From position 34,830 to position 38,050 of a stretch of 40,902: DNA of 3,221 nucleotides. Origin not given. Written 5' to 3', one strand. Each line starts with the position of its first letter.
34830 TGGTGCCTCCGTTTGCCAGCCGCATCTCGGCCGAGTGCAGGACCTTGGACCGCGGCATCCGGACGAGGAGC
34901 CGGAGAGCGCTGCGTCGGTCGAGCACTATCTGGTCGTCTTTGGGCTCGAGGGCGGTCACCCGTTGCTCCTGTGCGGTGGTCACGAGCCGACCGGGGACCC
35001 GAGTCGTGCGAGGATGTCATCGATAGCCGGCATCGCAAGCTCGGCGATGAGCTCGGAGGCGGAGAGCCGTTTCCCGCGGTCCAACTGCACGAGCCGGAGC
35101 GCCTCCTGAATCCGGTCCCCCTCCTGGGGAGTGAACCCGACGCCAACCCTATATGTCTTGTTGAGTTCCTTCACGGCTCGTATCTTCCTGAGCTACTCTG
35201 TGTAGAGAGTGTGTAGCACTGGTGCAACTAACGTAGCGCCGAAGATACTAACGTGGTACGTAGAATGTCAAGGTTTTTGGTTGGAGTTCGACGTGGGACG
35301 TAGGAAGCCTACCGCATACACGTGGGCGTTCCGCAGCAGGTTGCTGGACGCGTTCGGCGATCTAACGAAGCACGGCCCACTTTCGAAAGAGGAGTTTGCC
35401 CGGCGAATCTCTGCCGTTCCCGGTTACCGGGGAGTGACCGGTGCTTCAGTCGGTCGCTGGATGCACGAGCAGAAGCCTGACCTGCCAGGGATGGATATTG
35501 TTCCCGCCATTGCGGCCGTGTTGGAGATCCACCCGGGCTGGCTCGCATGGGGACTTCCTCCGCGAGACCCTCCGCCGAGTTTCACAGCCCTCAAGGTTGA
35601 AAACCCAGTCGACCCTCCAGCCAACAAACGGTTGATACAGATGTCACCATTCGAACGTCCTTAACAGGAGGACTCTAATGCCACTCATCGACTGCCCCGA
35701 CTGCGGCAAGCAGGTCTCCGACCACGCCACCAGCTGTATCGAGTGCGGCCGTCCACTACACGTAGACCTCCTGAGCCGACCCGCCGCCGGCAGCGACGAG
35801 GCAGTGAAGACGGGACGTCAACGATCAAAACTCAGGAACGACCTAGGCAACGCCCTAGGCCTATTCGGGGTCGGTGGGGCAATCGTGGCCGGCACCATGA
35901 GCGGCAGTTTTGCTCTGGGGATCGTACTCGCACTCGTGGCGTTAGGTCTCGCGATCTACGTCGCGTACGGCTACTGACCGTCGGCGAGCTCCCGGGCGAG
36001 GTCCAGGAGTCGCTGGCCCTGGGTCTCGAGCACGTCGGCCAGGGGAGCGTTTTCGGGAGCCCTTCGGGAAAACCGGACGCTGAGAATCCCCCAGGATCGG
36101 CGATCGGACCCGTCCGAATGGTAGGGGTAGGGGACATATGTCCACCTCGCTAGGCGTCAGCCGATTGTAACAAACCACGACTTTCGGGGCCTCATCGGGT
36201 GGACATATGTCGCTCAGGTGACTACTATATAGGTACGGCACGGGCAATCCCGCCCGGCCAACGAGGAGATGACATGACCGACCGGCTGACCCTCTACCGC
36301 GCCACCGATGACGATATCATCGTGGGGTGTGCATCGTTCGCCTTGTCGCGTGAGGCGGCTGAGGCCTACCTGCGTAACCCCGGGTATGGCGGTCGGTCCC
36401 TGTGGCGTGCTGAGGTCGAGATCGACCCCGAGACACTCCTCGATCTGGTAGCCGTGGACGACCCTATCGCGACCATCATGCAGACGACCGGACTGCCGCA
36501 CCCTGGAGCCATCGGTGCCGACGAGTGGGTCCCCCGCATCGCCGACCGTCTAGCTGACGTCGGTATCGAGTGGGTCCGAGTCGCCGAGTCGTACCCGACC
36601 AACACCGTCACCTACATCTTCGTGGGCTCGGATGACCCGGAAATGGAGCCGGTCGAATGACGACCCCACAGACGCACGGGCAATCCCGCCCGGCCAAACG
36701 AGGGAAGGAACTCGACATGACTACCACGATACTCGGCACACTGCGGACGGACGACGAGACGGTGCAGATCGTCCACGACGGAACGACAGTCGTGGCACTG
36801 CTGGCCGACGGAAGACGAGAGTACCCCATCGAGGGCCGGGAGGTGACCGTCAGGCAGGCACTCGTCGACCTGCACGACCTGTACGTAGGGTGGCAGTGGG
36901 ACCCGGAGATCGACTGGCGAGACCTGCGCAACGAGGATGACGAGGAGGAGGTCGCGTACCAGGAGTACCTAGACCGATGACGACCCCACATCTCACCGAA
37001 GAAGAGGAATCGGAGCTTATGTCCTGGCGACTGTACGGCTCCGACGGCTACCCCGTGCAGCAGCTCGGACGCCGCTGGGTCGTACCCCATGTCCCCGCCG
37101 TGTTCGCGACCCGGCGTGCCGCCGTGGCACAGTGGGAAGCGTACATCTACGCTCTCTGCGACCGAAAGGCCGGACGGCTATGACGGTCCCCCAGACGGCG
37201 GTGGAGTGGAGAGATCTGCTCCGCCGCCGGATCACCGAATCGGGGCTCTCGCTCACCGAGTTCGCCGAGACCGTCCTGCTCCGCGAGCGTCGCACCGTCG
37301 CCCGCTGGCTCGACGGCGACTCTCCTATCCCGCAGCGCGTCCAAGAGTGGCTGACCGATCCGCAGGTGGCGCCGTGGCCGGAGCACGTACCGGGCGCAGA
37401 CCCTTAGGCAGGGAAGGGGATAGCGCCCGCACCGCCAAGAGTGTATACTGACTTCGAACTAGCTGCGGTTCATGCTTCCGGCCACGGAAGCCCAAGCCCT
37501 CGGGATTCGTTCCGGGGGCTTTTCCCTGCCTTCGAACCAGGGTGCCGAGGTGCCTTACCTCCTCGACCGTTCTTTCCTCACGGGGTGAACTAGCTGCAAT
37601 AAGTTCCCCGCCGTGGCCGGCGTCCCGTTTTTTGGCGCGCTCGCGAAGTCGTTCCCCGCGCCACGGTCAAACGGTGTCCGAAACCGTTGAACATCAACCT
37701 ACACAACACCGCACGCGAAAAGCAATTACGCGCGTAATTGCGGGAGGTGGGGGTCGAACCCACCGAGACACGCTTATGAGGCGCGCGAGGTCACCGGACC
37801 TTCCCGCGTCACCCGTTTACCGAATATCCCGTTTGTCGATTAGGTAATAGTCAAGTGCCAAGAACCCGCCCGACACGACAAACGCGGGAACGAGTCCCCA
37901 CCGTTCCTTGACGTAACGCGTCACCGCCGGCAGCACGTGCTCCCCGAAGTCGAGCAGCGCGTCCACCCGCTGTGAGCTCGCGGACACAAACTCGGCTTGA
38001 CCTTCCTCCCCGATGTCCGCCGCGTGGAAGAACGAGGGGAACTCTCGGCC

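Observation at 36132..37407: Operator-controlled operon of small acidic proteins ending in an HTH gene: Acr-Aca-like anti-defence candidate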

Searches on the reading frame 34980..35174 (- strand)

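Call 8: search_protein_families(library=pfam, proteins=[window:34980-35174:-], max_evalue=1)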
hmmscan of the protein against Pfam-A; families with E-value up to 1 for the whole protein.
window:34980-35174:- (64 aa): 0 families

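Call 9: search_protein_families(library=phrogs, proteins=[window:34980-35174:-], max_evalue=1)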
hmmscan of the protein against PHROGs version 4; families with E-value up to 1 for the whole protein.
window:34980-35174:- (64 aa): 1 family
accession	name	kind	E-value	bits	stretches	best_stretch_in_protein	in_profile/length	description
phrog_9304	-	unknown function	0.22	12.7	1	30-42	15-27/54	-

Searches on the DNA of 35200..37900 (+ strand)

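Call 10: search_dna_similar(query=window:35200-37800:+, collection=phages, mode=distant, max_rows=20)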
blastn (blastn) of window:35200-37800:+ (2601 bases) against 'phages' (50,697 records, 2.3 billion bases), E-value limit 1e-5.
No match.
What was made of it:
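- Tried and rejected: No DNA-level similarity to isolate phages was found (call 10).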

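Call 50: search_rna_families(source=window, start=35900, end=37900, threshold=evalue, max_evalue=10, show_alignments=3)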
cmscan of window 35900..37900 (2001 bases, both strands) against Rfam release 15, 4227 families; matches with E-value up to 10: 5.
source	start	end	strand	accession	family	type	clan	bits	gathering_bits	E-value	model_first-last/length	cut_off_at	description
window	36130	36214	+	RF04282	mir-507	Gene; miRNA;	CL00136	24.6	79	0.03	1-82/82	no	mir-507 microRNA precursor family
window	37740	37807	-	RF01852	tRNA-Sec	Gene; tRNA;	CL00001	24.6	47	0.055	1-91/91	no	Selenocysteine transfer RNA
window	37732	37783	+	RF01097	RF_site8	Cis-reg; frameshift_element;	-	23.4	43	0.26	1-52/52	no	Gag/pro ribosomal frameshift site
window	37735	37805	-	RF00233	Tymo_tRNA-like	Cis-reg;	-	19.6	40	0.33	1-84/84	no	Tymovirus/Pomovirus/Furovirus tRNA-like 3' UTR element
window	36304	36364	+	RF01276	sR53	Gene; snRNA; snoRNA; CD-box;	-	13.3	49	5.2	1-60/60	no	Small nucleolar RNA sR53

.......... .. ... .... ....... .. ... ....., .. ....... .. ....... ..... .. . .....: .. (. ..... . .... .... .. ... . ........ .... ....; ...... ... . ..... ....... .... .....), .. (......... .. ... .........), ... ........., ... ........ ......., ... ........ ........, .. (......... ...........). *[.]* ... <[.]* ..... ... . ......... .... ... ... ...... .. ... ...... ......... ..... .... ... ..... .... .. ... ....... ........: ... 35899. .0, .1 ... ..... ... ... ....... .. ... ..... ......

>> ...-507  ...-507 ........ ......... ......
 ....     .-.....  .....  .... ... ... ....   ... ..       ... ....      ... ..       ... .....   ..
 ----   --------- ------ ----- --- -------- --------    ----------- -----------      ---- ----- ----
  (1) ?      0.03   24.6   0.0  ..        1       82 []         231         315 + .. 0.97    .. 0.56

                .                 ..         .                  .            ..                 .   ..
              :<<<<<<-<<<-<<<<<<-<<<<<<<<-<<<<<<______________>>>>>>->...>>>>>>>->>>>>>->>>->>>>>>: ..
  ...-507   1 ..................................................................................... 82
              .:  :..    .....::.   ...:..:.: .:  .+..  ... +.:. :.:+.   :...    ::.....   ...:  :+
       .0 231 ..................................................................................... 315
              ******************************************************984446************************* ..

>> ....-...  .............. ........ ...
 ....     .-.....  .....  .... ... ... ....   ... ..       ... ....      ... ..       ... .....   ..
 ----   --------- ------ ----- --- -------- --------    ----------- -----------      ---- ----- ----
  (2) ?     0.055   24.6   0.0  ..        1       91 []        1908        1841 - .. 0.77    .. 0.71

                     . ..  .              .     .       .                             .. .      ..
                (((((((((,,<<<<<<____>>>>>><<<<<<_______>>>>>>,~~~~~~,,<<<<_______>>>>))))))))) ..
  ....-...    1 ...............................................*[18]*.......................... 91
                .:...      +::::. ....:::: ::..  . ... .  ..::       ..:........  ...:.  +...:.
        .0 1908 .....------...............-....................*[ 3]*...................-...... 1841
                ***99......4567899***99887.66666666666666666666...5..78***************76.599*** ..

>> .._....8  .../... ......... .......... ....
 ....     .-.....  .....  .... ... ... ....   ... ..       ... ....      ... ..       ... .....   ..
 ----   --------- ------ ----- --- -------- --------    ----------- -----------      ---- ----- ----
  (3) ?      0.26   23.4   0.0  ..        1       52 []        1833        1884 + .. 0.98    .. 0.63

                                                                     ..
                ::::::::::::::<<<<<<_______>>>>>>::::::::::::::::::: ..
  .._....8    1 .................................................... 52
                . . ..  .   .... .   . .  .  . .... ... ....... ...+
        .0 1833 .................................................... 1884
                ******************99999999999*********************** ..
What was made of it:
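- On Rfam RNA families (for the leader hairpin): Nothing matches at 36237-36259 or 36674-36694, even at E up to 10 (call 50).
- It gives a sub-threshold hairpin-type Rfam match (call 50). The Rfam hit (mir-507, 24.6 bits against a threshold of 79) is far below threshold (call 50).
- Tried and rejected: Nothing real was found; the mir-507 hit only reflects the long inverted repeat (call 50).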

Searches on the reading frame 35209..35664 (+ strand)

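Call 8: search_protein_families(library=pfam, proteins=[window:35209-35664:+], max_evalue=1)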
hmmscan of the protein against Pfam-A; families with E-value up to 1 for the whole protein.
window:35209-35664:+ (151 aa): 0 families

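Call 9: search_protein_families(library=phrogs, proteins=[window:35209-35664:+], max_evalue=1)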
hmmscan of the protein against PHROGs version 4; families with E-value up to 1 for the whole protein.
window:35209-35664:+ (151 aa): 5 families
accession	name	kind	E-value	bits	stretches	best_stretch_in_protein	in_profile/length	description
phrog_8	-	transcription regulation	0.0038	17.7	1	52-124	166-227/346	transcriptional regulator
phrog_2328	-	transcription regulation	0.017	15.9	1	75-123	39-86/128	transcriptional repressor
phrog_4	-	transcription regulation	0.14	12.1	1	75-121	157-200/400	transcriptional repressor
phrog_3037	-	transcription regulation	0.22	12.3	1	62-115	26-77/189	transcriptional repressor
phrog_10886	-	transcription regulation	0.51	10.2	1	49-111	8-71/457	transcriptional regulator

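Call 22: search_protein_families(library=padloc, proteins=[window:35209-35664:+], max_evalue=1)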
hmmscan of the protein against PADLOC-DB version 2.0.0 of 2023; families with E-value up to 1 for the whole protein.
window:35209-35664:+ (151 aa): 0 families

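Call 60: search_protein_families(library=ncbifam, proteins=[window:35209-35664:+], max_evalue=1)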
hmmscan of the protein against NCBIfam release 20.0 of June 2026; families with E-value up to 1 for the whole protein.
window:35209-35664:+ (151 aa): 1 family
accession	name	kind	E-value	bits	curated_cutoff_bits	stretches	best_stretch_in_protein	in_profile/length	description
NF053720.1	NsdA_fam_reg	subfamily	0.00026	20.6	75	1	52-123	6-85/432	NsdA family TPR-like regulatory protein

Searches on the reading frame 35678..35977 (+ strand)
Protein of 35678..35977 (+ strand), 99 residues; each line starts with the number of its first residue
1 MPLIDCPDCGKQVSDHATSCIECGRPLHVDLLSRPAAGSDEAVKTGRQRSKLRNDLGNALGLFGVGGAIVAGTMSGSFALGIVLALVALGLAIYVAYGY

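Call 8: search_protein_families(library=pfam, proteins=[window:35678-35977:+], max_evalue=1)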
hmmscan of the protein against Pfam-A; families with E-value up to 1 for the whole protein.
window:35678-35977:+ (99 aa): 14 families
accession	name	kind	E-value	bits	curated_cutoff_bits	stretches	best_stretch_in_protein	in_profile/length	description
PF13240.11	Zn_Ribbon_1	-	1.7e-06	28.1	25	1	6-27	2-23/23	zinc-ribbon domain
PF05810.19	NinF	-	4.6e-05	23.7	27.5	1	20-30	2-12/25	NinF protein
PF12773.13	DZR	-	0.00044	20.8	27.3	1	6-28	1-23/45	Double zinc ribbon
PF13248.11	Zn_ribbon_3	-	0.0013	18.5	27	1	4-27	3-26/26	zinc-ribbon domain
PF08209.17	Sgf11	-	0.026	14.5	26.4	1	2-14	3-15/33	Sgf11 (transcriptional regulation protein)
PF18912.6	DZR_2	-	0.033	14.5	27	1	6-28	24-47/56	Double zinc ribbon domain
PF24460.1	DUF7575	-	0.033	14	28.5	1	5-13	5-13/28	Domain of unknown function (DUF7575)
PF08271.17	Zn_Ribbon_TF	-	0.094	12.7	29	1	6-25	3-27/43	TFIIB zinc-binding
PF01667.23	Ribosomal_S27e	-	0.1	12.8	24.5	1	4-27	8-36/55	Ribosomal protein S27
PF21344.3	Zn_ribbon_LysW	-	0.11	12.6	27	0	3-12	21-30/46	Alpha-aminoadipate carrier protein LysW-like, globular domain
PF18439.7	zf_UBZ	-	0.12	12.5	25.6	1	5-16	4-15/32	Ubiquitin-Binding Zinc Finger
PF23455.1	DUF7129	-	0.25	11.6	30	1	6-26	14-36/45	Domain of unknown function (DUF7129)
PF22289.1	DmmA-like_C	-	0.32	11.5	27.4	1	6-29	7-30/44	Dimethylamine monooxygenase subunit DmmA-like, C-terminal domain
PF14149.11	YhfH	-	0.35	11.2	27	0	5-17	15-27/37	YhfH-like protein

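Call 9: search_protein_families(library=phrogs, proteins=[window:35678-35977:+], max_evalue=1)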
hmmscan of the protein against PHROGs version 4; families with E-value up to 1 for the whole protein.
window:35678-35977:+ (99 aa): 16 families
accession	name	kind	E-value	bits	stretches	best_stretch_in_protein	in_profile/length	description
phrog_6586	-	unknown function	6e-06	27.1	1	1-36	1-31/129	-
phrog_10292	-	unknown function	1.9e-05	25.7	1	3-51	3-27/136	-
phrog_4852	-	unknown function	2.1e-05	25.3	1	4-55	14-68/194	-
phrog_36481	-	unknown function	0.0002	22.4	1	4-29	15-40/60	-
phrog_2546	-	unknown function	0.002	19.4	1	4-37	1-34/180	-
phrog_14275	-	unknown function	0.0024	18.6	1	2-25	2-25/178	-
phrog_8248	-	unknown function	0.0048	17.6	1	4-24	23-45/50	-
phrog_9700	-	unknown function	0.0052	16.8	1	3-48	6-49/483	-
phrog_10623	-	unknown function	0.0072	17.4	1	6-30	9-33/56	-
phrog_38187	-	unknown function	0.0074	17.4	1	1-25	1-25/144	-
phrog_10714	-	unknown function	0.0096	17.1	1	3-28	73-100/109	-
phrog_8436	-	unknown function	0.011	16.7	1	5-49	65-106/110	-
phrog_4615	-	unknown function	0.084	14.1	0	15-29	22-36/61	-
phrog_16232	-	unknown function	0.14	13.3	1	58-97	16-55/82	-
phrog_16351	-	DNA, RNA and nucleotide metabolism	0.31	12.6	1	2-30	62-90/97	DNA binding protein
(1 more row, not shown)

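Call 22: search_protein_families(library=padloc, proteins=[window:35678-35977:+], max_evalue=1)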
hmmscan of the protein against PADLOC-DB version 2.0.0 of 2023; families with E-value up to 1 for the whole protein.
window:35678-35977:+ (99 aa): 2 families
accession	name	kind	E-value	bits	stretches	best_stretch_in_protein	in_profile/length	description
PDLC03582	REase_II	-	0.049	10.6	1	5-29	132-156/521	Type II restriction enzyme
PDLC03672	HEase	-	0.054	11.2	1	5-35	117-146/199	homing endonuclease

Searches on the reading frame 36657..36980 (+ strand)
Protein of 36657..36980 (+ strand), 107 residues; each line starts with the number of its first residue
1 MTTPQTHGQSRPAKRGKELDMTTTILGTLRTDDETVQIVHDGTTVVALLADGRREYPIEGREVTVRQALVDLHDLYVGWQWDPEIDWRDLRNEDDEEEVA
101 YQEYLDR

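Call 8: search_protein_families(library=pfam, proteins=[window:36657-36980:+], max_evalue=1)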
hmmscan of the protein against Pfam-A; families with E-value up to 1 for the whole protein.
window:36657-36980:+ (107 aa): 0 families

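Call 9: search_protein_families(library=phrogs, proteins=[window:36657-36980:+], max_evalue=1)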
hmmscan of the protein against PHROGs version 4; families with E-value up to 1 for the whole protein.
window:36657-36980:+ (107 aa): 0 families

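Call 19: find_homologous_proteins(query=window:36717-36980:+, max_evalue=0.01)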
Query window:36717-36980:+ (87 aa): 1 proteins with E <= 0.01 among 5 candidates.
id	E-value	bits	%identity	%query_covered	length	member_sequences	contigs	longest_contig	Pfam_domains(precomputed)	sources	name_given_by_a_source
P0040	4.0e-50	185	100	100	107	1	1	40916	-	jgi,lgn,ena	-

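Call 22: search_protein_families(library=padloc, proteins=[window:36657-36980:+], max_evalue=1)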
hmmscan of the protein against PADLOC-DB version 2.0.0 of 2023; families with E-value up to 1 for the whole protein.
window:36657-36980:+ (107 aa): 0 families

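Call 60: search_protein_families(library=ncbifam, proteins=[window:36717-36980:+], max_evalue=1)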
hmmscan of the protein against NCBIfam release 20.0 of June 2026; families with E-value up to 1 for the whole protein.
window:36717-36980:+ (87 aa): 0 families

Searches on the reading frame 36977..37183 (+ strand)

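Call 8: search_protein_families(library=pfam, proteins=[window:36977-37183:+], max_evalue=1)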
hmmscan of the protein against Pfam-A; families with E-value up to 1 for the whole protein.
window:36977-37183:+ (68 aa): 0 families

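Call 9: search_protein_families(library=phrogs, proteins=[window:36977-37183:+], max_evalue=1)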
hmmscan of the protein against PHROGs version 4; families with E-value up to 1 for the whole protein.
window:36977-37183:+ (68 aa): 1 family
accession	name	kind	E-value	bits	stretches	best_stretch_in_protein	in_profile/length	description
phrog_15891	-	unknown function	0.0031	18.8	1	24-62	3-39/61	-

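Call 22: search_protein_families(library=padloc, proteins=[window:36977-37183:+], max_evalue=1)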
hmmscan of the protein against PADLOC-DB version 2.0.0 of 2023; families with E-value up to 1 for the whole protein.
window:36977-37183:+ (68 aa): 0 families

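Call 60: search_protein_families(library=ncbifam, proteins=[window:36977-37183:+], max_evalue=1)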
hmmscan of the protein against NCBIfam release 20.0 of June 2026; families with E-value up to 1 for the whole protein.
window:36977-37183:+ (68 aa): 0 families
